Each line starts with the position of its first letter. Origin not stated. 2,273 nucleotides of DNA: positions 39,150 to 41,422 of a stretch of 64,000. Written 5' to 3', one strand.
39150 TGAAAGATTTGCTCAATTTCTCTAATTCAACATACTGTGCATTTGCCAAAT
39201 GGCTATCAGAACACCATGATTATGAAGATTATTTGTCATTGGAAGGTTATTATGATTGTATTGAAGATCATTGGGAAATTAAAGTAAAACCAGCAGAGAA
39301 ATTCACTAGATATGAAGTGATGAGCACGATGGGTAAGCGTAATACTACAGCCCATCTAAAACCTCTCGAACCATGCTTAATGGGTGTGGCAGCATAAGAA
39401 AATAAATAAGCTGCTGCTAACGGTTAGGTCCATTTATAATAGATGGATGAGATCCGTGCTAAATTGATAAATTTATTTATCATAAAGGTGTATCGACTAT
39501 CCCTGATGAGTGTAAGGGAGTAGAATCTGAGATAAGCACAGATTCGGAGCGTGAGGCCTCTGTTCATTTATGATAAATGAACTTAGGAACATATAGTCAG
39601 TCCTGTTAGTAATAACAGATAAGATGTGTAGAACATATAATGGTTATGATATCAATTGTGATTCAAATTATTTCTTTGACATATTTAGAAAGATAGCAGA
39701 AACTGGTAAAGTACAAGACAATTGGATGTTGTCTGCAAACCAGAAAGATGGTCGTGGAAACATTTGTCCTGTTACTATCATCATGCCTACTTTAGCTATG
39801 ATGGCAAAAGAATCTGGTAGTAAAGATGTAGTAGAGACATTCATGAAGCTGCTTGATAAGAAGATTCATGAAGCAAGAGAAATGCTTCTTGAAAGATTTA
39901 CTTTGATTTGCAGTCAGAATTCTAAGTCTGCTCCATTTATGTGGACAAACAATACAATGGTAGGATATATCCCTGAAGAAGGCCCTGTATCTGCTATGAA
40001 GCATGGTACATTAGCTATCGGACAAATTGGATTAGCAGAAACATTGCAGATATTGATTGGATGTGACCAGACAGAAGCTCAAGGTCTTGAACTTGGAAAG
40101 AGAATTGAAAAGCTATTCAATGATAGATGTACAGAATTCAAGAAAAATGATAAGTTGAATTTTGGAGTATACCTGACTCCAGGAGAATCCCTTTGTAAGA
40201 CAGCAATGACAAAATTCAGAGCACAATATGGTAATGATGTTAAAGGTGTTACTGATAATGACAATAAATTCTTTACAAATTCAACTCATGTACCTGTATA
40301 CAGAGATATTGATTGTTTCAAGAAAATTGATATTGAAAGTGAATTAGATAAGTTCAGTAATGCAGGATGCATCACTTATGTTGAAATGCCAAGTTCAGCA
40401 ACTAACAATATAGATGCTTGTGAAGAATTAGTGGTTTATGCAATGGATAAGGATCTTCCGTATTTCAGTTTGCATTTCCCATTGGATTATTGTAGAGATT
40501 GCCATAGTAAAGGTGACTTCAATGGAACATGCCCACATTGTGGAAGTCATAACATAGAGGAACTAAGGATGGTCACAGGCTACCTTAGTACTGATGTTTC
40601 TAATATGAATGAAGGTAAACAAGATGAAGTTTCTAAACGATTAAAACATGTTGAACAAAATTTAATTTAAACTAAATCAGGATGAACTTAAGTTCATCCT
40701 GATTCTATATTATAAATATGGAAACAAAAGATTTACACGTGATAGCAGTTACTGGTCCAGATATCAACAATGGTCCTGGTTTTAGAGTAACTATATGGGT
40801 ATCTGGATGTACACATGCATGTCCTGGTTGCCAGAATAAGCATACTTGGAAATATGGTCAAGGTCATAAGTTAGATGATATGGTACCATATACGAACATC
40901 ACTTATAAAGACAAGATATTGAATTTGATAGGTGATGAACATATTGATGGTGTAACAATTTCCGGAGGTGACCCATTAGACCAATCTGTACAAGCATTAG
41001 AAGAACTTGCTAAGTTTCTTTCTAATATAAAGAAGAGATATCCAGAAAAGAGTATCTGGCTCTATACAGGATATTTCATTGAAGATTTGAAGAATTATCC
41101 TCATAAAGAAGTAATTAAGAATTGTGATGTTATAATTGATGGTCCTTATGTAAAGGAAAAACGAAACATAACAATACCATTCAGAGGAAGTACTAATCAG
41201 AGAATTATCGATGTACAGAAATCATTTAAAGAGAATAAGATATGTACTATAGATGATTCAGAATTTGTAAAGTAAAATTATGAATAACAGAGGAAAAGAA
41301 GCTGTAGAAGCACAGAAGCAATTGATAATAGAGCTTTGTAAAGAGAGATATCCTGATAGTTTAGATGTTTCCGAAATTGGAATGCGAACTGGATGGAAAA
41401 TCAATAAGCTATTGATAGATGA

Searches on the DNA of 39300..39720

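Call 105: search_rna_families(source=window, start=39300, end=39720, threshold=evalue, max_evalue=1)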
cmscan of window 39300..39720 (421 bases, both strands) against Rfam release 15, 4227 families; matches with E-value up to 1: 2.
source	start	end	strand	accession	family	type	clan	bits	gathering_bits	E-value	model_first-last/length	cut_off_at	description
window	39368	39619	+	RF00028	Intron_gpI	Intron;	-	30.6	50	4.4e-06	1-253/253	no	Group I catalytic intron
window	39596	39674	-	RF02789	snoTBR12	Gene; snRNA; snoRNA; CD-box;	-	17.6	77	0.57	1-101/101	no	Small nucleolar RNA TBR12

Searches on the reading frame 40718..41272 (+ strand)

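Call 64: search_protein_families(library=phrogs, proteins=[window:40718-41272:+], max_evalue=0.0001)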
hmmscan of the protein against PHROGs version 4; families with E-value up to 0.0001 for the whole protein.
window:40718-41272:+ (185 aa): 3 families
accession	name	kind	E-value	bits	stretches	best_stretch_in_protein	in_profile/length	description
phrog_626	-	DNA, RNA and nucleotide metabolism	2.2e-48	164.9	1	12-175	7-162/164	anaerobic ribonucleotide reductase small subunit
phrog_2076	-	moron, auxiliary metabolic gene and host takeover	1.6e-09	38.7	1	22-106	33-111/247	QueE-like radical SAM domain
phrog_20267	-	DNA, RNA and nucleotide metabolism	1e-07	32.6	1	116-164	2-46/61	anaerobic ribonucleoside reductase small subunit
